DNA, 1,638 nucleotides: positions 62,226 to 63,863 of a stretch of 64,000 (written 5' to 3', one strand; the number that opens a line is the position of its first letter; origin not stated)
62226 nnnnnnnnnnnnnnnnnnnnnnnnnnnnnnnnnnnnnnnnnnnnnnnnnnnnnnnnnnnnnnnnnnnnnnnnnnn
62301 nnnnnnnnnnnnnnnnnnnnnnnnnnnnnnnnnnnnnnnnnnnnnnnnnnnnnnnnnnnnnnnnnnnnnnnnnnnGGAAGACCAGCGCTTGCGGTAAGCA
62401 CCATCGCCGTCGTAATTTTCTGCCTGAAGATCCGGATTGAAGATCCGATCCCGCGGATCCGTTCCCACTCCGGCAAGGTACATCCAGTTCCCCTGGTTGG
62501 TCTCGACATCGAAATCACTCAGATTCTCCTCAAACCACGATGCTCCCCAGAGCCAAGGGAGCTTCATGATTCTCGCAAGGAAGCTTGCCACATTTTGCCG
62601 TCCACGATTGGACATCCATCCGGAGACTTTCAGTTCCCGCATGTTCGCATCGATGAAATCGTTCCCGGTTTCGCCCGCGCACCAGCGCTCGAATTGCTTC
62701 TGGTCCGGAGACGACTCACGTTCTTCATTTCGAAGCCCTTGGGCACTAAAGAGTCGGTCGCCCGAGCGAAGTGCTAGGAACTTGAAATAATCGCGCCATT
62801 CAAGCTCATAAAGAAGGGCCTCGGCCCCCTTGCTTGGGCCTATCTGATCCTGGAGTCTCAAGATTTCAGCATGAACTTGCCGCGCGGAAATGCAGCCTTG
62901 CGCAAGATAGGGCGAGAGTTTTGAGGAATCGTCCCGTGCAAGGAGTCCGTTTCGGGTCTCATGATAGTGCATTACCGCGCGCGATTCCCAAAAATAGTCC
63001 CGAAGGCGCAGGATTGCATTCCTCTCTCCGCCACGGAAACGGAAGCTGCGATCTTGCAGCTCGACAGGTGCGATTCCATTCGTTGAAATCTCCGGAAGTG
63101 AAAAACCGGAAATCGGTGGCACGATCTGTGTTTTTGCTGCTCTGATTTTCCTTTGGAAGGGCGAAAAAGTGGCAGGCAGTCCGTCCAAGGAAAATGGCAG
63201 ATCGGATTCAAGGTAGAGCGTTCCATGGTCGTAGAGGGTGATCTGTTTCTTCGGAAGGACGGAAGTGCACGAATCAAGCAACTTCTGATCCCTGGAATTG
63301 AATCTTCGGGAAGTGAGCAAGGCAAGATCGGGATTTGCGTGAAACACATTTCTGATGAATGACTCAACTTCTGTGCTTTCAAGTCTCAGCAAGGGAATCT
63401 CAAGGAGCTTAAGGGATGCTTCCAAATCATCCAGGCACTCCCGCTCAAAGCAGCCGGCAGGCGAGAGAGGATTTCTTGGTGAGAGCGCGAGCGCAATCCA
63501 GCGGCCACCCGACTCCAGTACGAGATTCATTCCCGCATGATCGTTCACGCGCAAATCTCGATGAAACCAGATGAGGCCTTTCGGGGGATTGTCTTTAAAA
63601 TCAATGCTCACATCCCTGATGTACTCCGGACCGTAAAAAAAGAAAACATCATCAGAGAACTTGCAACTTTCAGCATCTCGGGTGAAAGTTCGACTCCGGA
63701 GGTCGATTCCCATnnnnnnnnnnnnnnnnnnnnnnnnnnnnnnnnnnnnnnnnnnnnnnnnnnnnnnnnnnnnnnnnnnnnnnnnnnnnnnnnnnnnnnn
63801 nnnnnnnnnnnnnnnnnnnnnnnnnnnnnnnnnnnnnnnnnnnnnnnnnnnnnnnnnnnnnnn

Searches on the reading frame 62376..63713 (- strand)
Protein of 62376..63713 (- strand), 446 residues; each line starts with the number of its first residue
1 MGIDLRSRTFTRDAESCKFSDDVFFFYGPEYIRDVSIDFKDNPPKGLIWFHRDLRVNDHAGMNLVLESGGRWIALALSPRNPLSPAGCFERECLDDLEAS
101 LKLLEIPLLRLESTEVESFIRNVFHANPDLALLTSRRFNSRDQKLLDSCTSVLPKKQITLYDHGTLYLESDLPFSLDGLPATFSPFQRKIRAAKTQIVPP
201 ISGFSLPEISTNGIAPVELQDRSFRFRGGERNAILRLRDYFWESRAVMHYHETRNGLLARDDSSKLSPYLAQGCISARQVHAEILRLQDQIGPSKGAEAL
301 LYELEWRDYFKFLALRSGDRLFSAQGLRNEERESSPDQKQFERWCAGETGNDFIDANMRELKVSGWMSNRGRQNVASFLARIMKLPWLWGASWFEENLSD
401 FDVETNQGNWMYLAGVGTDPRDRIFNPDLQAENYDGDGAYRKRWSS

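Call 104: search_protein_families(library=pfam, proteins=[window:62376-63713:-], max_evalue=0.001)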
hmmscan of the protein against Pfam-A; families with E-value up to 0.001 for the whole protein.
window:62376-63713:- (446 aa): 2 families
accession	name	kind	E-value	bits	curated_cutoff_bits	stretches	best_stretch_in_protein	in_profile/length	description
PF03441.19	FAD_binding_7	-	3.4e-41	141.3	27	1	302-444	3-149/203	FAD binding domain of DNA photolyase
PF00875.24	DNA_photolyase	-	6.1e-11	43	26.6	1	47-196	2-158/164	DNA photolyase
